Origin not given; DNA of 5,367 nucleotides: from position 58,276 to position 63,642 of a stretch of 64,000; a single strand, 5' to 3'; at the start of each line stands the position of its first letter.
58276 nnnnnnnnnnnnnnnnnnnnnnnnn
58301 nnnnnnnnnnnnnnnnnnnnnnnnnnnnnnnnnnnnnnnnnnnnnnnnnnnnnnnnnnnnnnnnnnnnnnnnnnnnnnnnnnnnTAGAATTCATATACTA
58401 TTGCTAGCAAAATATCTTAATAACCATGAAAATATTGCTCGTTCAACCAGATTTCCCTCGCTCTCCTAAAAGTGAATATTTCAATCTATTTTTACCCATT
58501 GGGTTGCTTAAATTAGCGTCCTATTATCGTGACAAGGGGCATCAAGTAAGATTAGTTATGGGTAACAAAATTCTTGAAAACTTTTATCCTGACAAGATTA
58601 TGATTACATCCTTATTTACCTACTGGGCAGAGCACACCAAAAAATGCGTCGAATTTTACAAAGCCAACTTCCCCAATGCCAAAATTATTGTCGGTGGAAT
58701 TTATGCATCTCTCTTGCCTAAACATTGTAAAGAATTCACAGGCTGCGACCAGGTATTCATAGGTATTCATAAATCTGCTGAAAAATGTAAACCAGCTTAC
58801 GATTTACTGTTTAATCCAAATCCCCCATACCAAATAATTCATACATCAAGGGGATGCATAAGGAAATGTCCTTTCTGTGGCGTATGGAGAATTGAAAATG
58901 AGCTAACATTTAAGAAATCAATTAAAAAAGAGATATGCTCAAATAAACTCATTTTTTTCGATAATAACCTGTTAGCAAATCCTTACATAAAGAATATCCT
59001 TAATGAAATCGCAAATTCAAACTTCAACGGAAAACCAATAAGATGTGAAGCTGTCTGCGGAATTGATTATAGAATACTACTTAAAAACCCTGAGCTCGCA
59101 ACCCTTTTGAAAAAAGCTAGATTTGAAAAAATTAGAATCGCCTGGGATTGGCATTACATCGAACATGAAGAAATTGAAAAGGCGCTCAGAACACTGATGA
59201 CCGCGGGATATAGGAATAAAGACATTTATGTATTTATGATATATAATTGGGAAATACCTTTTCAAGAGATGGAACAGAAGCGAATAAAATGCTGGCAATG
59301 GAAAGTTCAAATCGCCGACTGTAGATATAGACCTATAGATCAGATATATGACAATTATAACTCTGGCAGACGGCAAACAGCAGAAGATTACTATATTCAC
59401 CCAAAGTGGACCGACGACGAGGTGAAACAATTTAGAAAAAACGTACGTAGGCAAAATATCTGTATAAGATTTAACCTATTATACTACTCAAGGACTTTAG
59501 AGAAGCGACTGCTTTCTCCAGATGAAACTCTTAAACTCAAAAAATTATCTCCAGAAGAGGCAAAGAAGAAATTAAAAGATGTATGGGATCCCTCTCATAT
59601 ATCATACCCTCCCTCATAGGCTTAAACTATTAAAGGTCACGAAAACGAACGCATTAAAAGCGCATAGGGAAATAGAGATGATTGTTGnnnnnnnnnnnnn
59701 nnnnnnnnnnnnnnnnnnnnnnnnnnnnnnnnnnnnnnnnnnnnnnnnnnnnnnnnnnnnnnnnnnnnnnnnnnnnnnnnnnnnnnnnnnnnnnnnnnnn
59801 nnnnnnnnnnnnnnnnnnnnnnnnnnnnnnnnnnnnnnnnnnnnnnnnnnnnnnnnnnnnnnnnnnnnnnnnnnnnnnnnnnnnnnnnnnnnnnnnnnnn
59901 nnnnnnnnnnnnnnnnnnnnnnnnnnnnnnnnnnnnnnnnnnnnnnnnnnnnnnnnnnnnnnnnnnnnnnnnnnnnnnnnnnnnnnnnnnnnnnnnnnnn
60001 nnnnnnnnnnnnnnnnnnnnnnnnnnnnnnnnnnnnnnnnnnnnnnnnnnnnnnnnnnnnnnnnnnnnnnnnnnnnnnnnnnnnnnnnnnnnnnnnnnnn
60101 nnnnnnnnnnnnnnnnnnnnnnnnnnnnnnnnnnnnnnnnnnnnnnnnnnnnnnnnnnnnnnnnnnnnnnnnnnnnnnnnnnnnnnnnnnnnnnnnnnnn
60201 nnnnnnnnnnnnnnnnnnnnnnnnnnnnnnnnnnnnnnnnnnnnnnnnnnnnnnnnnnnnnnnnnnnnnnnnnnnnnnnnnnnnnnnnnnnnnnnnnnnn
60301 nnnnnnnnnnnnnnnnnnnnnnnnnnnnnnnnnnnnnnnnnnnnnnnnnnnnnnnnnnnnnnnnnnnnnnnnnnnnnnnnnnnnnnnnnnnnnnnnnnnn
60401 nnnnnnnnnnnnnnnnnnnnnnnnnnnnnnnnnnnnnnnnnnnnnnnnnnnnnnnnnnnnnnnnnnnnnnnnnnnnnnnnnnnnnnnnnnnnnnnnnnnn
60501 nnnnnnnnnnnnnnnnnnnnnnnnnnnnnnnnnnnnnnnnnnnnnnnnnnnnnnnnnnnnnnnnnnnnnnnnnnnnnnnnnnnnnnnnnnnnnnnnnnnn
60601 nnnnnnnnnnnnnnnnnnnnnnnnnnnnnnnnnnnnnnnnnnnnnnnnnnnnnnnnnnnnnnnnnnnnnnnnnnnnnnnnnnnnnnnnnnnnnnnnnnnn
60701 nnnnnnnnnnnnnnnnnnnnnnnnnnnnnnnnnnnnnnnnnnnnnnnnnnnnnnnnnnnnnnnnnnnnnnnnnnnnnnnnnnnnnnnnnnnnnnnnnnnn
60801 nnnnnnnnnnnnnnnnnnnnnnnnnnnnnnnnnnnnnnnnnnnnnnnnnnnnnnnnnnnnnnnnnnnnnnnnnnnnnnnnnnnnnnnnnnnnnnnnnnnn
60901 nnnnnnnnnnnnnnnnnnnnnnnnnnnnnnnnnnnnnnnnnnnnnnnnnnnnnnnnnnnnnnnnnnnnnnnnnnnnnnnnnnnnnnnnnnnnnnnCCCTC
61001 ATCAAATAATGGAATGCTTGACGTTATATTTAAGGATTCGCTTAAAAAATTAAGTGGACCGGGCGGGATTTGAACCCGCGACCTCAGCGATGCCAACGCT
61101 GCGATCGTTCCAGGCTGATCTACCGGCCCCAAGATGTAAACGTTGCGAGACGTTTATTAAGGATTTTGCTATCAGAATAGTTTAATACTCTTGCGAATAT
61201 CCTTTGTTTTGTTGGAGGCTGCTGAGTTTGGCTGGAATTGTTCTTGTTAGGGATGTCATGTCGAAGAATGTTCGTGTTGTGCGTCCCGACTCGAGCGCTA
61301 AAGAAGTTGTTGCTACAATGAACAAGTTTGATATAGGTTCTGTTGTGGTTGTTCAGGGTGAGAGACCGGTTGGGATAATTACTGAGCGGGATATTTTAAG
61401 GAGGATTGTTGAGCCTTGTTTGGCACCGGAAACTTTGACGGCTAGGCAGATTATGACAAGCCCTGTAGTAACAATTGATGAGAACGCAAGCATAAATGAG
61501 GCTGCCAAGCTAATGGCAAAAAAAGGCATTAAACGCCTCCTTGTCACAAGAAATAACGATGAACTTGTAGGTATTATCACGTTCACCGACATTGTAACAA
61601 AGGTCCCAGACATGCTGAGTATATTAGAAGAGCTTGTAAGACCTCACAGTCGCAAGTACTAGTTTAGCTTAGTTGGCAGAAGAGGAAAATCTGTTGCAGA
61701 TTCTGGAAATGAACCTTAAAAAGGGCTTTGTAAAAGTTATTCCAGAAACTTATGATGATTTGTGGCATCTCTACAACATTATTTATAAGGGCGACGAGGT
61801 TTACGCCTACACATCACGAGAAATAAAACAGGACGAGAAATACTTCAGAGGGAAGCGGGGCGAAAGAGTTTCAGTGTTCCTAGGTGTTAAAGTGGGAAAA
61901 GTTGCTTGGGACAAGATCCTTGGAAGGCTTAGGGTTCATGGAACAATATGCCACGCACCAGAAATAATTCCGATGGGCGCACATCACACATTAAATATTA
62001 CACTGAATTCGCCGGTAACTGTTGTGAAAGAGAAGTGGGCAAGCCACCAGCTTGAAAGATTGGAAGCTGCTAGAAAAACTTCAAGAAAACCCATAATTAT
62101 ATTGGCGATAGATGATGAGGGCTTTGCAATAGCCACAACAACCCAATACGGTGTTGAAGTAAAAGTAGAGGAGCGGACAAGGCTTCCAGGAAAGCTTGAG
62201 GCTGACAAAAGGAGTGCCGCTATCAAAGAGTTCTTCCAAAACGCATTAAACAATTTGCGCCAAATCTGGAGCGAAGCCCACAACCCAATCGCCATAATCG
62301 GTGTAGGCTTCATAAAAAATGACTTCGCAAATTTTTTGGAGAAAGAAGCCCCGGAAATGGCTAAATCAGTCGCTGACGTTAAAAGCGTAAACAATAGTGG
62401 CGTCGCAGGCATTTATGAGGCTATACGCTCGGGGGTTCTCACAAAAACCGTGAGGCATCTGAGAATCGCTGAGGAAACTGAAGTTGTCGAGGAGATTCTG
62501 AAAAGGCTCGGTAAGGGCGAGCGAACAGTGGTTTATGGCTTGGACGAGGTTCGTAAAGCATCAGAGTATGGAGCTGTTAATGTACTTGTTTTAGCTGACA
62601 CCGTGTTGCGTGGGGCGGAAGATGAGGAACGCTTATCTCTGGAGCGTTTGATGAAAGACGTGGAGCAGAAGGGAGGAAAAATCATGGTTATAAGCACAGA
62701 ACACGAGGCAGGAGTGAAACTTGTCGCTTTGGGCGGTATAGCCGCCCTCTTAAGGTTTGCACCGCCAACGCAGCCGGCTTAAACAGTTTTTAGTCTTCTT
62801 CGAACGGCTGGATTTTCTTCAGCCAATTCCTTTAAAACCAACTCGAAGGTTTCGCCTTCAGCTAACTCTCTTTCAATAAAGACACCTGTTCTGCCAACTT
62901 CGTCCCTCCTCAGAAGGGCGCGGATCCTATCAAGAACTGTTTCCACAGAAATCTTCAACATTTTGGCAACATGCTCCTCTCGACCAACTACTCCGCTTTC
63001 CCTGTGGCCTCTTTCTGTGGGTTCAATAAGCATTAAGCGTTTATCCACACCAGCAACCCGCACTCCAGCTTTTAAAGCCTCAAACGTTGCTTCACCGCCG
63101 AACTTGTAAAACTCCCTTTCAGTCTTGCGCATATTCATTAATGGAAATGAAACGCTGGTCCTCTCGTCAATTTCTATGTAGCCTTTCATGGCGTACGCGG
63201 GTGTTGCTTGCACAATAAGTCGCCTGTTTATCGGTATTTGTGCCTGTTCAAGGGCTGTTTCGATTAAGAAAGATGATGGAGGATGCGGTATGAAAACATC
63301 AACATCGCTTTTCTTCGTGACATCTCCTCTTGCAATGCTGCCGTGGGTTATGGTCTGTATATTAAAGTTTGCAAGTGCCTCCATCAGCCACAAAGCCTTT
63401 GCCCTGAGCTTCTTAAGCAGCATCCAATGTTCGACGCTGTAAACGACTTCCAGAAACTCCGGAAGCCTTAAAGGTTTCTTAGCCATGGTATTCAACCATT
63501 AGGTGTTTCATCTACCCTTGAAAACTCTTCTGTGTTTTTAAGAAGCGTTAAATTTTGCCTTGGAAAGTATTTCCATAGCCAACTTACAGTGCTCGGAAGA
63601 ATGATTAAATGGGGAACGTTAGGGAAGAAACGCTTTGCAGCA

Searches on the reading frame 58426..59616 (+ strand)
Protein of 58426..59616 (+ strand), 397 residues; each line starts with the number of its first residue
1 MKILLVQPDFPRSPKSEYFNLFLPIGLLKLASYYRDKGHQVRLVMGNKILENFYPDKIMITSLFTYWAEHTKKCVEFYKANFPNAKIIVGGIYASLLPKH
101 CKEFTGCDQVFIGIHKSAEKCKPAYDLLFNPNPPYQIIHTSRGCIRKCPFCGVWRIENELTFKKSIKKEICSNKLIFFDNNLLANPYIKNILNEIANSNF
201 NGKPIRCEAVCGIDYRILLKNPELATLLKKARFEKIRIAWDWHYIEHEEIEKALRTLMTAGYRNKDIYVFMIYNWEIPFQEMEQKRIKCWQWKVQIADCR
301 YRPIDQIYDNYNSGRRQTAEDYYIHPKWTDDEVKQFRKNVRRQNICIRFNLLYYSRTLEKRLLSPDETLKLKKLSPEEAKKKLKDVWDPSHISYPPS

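Call 56: search_protein_families(library=pfam, proteins=[window:58426-59616:+], max_evalue=0.001)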
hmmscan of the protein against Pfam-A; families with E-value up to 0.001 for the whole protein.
window:58426-59616:+ (397 aa): 1 family
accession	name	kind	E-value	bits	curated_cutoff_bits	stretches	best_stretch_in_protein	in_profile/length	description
PF02310.24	B12-binding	-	1.2e-08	35.3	32.1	1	23-113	13-111/121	B12 binding domain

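Call 79: search_protein_families(library=padloc, proteins=[window:58426-59616:+], max_evalue=0.001)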
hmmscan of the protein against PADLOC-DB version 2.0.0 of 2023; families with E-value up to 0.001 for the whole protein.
window:58426-59616:+ (397 aa): 0 families

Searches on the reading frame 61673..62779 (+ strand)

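Call 56: search_protein_families(library=pfam, proteins=[window:61673-62779:+], max_evalue=0.001)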
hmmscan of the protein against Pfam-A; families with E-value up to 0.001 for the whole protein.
window:61673-62779:+ (369 aa): 3 families
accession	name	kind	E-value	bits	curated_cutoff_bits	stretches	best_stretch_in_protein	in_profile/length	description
PF03463.20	eRF1_1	-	3.2e-33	114.8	23.8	1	14-133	7-122/123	eRF1 domain 1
PF03465.20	eRF1_3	-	2.6e-23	82.9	25.8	1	265-363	1-105/106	eRF1 domain 3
PF18845.6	baeRF_family3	-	0.00049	20.9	31.5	0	166-300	43-167/168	Bacterial archaeo-eukaryotic release factor family 3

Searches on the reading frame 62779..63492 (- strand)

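Call 56: search_protein_families(library=pfam, proteins=[window:62779-63492:-], max_evalue=0.001)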
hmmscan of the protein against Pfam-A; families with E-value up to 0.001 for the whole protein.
window:62779-63492:- (237 aa): 1 family
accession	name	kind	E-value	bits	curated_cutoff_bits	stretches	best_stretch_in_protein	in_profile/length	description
PF01909.29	NTP_transf_2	-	2.8e-07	31.3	21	1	44-107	14-78/93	Nucleotidyltransferase domain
